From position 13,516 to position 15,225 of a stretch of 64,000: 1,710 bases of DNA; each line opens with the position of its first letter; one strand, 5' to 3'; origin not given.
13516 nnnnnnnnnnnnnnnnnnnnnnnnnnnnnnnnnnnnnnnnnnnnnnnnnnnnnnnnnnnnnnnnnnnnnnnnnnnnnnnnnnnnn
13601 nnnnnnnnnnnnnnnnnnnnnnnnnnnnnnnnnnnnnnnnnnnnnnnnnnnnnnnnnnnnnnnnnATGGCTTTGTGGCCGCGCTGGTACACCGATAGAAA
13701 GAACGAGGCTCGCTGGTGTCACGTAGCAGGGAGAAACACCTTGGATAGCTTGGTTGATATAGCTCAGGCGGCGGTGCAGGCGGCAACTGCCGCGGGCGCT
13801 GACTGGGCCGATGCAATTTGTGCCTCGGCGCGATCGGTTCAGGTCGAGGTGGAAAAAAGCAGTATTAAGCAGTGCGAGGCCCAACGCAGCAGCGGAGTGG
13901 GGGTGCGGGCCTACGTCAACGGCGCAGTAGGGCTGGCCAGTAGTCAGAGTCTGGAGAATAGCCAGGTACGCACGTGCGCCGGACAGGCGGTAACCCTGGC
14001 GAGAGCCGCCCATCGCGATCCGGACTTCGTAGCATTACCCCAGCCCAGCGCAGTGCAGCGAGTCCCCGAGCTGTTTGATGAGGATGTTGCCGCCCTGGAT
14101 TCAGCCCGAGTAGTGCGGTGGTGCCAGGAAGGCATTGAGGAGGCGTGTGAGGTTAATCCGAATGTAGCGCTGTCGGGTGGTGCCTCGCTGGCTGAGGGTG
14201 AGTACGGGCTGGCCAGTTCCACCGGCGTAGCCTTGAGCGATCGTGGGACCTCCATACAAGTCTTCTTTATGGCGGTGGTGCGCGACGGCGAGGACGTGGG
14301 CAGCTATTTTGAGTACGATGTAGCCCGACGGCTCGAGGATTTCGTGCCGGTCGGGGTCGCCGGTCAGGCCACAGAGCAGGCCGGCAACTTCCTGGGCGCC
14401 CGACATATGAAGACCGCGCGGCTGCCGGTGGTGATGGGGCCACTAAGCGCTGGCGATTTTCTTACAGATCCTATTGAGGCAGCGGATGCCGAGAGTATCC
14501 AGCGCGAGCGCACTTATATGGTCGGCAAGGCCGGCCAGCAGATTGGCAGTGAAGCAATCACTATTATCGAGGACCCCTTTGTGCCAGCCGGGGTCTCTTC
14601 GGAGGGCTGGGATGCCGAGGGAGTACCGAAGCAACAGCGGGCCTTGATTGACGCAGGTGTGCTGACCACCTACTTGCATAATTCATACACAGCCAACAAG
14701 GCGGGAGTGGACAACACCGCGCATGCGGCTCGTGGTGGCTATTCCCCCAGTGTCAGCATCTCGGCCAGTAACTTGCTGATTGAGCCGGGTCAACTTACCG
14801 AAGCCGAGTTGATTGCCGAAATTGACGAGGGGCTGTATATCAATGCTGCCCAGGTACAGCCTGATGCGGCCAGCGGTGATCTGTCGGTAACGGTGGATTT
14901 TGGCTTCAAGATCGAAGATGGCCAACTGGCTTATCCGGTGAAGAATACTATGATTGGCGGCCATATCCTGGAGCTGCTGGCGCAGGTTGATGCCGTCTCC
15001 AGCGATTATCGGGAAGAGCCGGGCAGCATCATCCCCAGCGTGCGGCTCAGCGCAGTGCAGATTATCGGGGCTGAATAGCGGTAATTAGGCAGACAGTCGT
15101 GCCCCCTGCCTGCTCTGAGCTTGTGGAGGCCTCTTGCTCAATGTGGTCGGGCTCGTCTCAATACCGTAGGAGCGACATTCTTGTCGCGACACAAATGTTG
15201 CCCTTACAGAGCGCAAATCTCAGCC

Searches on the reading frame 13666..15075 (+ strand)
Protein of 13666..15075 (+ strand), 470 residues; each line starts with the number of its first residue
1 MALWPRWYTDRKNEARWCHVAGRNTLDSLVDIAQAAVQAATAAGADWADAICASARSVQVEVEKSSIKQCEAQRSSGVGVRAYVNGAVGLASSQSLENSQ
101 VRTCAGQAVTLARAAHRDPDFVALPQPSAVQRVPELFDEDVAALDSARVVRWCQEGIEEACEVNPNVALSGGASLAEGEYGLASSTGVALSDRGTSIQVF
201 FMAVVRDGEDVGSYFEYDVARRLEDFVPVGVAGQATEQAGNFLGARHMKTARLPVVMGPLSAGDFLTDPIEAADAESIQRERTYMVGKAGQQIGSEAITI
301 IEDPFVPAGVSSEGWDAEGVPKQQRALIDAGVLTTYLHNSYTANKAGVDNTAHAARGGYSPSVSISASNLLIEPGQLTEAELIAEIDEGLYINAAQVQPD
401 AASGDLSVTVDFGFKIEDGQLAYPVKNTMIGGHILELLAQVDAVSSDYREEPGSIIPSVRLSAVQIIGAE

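Call 38: search_protein_families(library=pfam, proteins=[window:13666-15075:+], max_evalue=0.00001)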
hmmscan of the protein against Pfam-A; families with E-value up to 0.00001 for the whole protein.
window:13666-15075:+ (470 aa): 3 families
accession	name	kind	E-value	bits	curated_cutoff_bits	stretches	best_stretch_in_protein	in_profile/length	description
PF19289.4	PmbA_TldD_3rd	-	3.3e-62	209.9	22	1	251-468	2-220/220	PmbA/TldA metallopeptidase C-terminal domain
PF01523.21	PmbA_TldD_1st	-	1.3e-08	35.2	20.9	1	48-112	1-65/65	PmbA/TldA metallopeptidase domain 1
PF19290.4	PmbA_TldD_2nd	-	7.7e-07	30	20.9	1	143-240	5-106/109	PmbA/TldA metallopeptidase central domain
